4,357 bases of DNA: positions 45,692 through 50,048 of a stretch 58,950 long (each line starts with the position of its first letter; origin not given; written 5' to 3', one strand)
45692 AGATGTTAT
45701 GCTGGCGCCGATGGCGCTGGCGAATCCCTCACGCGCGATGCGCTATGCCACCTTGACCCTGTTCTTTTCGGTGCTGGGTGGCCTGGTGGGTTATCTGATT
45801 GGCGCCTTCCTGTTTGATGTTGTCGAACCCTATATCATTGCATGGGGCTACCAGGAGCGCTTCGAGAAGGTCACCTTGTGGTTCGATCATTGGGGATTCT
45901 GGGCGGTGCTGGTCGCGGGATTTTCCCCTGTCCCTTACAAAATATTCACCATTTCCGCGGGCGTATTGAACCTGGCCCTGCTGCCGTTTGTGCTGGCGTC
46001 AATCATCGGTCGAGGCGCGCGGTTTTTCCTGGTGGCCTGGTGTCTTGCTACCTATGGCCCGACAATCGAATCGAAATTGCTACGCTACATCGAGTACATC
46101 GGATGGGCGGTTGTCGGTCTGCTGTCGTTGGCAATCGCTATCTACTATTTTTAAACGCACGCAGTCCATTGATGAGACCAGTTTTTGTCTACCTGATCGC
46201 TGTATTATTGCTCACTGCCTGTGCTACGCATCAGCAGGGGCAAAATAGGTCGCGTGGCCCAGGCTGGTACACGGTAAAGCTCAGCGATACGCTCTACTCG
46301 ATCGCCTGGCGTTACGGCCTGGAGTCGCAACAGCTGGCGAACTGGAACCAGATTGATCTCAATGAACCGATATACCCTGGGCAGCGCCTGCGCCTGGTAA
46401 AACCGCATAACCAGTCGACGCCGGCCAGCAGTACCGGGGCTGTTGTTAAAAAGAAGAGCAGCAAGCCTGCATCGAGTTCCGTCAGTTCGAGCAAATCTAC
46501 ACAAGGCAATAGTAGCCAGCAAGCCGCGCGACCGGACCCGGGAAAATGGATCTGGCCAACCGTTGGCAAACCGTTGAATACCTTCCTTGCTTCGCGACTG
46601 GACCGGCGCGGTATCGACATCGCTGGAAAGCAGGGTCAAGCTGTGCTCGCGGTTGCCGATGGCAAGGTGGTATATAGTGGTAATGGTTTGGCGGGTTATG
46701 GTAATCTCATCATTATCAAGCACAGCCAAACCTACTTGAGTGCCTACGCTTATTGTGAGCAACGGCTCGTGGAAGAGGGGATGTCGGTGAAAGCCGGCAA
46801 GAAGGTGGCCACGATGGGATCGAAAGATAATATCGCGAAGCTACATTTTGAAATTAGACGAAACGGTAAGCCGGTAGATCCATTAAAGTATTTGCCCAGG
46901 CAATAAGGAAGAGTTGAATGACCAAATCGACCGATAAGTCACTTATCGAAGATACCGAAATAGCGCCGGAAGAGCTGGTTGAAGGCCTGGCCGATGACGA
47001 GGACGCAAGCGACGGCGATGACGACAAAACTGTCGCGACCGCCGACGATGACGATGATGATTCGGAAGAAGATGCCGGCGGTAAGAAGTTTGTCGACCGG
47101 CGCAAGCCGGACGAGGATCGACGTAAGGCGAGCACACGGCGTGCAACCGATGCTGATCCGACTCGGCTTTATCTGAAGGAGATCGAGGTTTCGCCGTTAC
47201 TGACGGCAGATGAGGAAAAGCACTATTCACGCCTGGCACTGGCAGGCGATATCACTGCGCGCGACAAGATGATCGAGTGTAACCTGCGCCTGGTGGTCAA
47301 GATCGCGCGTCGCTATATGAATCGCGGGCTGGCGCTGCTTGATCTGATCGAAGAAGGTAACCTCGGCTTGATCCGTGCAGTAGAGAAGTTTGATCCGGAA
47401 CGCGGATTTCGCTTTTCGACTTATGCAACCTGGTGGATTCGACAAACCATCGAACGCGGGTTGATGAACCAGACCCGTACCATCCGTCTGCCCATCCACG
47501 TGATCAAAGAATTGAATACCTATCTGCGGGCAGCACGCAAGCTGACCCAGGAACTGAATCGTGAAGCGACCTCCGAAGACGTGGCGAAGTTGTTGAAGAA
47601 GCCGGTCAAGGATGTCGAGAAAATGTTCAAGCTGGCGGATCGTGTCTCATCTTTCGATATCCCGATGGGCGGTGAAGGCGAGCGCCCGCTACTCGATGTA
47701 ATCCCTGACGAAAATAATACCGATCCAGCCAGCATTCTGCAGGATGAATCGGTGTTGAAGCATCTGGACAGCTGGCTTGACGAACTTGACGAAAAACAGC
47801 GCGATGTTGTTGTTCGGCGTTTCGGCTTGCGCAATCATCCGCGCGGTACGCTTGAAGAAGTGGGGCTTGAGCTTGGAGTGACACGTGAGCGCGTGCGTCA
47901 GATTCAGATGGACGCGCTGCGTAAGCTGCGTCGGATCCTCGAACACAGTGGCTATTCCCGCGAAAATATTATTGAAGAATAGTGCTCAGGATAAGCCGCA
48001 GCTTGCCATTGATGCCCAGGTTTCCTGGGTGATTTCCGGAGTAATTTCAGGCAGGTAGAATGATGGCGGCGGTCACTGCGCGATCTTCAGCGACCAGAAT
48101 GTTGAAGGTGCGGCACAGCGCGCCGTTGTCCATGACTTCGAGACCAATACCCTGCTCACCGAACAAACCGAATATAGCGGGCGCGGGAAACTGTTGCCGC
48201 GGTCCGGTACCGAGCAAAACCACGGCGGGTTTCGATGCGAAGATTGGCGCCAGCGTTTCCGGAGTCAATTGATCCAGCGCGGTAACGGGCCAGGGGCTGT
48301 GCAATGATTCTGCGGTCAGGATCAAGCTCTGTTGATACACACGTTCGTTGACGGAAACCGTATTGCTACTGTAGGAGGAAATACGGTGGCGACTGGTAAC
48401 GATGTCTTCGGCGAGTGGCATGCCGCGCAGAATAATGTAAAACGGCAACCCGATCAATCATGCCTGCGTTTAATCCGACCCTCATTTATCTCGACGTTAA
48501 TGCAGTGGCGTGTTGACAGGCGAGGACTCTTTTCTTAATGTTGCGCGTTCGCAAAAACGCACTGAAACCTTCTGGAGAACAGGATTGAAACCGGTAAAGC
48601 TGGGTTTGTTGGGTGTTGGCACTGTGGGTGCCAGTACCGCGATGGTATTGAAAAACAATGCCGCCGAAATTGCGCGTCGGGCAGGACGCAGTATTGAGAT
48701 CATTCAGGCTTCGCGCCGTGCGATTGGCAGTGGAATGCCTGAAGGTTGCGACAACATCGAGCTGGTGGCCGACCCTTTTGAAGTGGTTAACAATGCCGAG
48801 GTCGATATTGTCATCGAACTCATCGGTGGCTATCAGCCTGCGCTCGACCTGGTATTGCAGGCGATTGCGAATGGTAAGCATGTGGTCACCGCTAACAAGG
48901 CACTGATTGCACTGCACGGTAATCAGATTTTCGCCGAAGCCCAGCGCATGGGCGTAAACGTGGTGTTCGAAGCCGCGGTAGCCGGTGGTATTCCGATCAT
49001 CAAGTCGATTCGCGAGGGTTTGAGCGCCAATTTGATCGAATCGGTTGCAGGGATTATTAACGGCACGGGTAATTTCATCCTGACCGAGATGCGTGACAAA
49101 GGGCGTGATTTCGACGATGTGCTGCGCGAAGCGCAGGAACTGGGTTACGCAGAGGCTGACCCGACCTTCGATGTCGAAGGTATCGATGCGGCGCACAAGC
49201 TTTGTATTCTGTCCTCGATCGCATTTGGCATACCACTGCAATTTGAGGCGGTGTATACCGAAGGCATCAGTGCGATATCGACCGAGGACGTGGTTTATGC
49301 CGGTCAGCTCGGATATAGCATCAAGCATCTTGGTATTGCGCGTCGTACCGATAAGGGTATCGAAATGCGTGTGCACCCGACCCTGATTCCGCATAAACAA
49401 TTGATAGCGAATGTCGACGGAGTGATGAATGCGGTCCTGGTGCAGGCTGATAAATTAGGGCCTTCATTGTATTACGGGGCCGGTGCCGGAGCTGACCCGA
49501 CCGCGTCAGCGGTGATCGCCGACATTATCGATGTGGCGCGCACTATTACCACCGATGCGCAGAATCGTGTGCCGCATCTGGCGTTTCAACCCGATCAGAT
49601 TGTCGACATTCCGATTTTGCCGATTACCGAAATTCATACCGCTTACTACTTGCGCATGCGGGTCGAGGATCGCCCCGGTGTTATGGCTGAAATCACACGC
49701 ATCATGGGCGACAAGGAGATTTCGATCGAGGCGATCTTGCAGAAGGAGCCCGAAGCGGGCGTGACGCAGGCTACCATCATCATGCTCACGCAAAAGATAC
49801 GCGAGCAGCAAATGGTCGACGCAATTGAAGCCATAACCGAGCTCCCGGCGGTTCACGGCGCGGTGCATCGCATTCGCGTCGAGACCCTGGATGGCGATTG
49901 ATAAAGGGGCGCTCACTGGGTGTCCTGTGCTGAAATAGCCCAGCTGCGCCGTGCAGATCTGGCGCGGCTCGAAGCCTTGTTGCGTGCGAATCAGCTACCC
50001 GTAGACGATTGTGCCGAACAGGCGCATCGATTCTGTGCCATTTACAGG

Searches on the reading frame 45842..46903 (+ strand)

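Call 87: search_protein_families(library=pfam, proteins=[window:45842-46903:+], max_evalue=0.00001)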
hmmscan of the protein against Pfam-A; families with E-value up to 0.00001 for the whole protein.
window:45842-46903:+ (354 aa): 2 families
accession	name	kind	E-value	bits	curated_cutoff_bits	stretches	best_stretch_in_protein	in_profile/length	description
PF01551.29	Peptidase_M23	-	3.5e-28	98.1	28.7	1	256-347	4-96/96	Peptidase family M23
PF01476.26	LysM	-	1.9e-13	50.6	20.9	1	143-185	1-42/43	LysM domain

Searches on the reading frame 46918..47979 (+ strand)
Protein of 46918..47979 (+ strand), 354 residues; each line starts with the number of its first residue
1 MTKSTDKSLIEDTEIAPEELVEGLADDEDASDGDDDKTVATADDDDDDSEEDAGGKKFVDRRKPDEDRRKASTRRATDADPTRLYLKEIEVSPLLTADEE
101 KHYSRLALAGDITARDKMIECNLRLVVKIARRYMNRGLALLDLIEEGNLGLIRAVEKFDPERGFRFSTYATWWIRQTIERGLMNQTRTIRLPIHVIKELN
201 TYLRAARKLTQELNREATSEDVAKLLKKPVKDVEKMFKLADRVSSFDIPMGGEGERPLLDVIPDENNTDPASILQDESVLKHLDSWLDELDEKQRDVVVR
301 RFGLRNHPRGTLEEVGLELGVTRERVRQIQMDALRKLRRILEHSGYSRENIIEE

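Call 87: search_protein_families(library=pfam, proteins=[window:46918-47979:+], max_evalue=0.00001)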
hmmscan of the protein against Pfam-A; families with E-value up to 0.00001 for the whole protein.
window:46918-47979:+ (354 aa): 4 families
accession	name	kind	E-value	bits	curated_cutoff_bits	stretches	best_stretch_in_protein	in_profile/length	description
PF04542.20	Sigma70_r2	-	4.6e-23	81.2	24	1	118-187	1-70/71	Sigma-70 region 2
PF04539.22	Sigma70_r3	-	2.5e-18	66.4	25.3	1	198-271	2-75/78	Sigma-70 region 3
PF04545.22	Sigma70_r4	-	3e-16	59.1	24.1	1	286-338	1-49/50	Sigma-70, region 4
PF00140.25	Sigma70_r1_2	-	2.7e-09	37.2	22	1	80-111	1-32/34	Sigma-70 factor, region 1.2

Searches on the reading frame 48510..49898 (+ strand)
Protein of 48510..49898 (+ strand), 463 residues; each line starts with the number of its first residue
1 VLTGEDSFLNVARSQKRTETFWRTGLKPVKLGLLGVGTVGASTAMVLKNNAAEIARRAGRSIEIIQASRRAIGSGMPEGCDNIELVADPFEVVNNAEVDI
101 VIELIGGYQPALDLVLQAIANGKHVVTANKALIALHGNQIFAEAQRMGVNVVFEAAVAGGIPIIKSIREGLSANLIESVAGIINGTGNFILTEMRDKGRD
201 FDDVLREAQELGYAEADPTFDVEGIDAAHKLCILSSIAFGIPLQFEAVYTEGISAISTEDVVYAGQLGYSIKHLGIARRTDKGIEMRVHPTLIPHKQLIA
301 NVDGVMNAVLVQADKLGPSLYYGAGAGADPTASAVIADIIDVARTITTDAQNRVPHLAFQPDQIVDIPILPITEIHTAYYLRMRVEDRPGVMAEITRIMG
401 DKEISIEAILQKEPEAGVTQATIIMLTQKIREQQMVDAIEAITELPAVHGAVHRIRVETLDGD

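Call 87: search_protein_families(library=pfam, proteins=[window:48510-49898:+], max_evalue=0.00001)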
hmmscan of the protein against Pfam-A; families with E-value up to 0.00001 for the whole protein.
window:48510-49898:+ (463 aa): 4 families
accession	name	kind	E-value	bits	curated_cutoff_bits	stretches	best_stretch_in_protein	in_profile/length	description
PF00742.24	Homoserine_dh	-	1e-64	218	22.9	1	162-340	1-173/173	Homoserine dehydrogenase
PF03447.22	NAD_binding_3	-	1.8e-15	58.1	24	1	35-154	1-116/116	Homoserine dehydrogenase, NAD binding domain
PF01842.31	ACT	-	1.3e-11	44.5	27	1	379-442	1-64/66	ACT domain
PF22629.2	ACT_AHAS_ss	-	2.3e-06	28.1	27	1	381-446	1-63/67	AHAS small subunit-like ACT domain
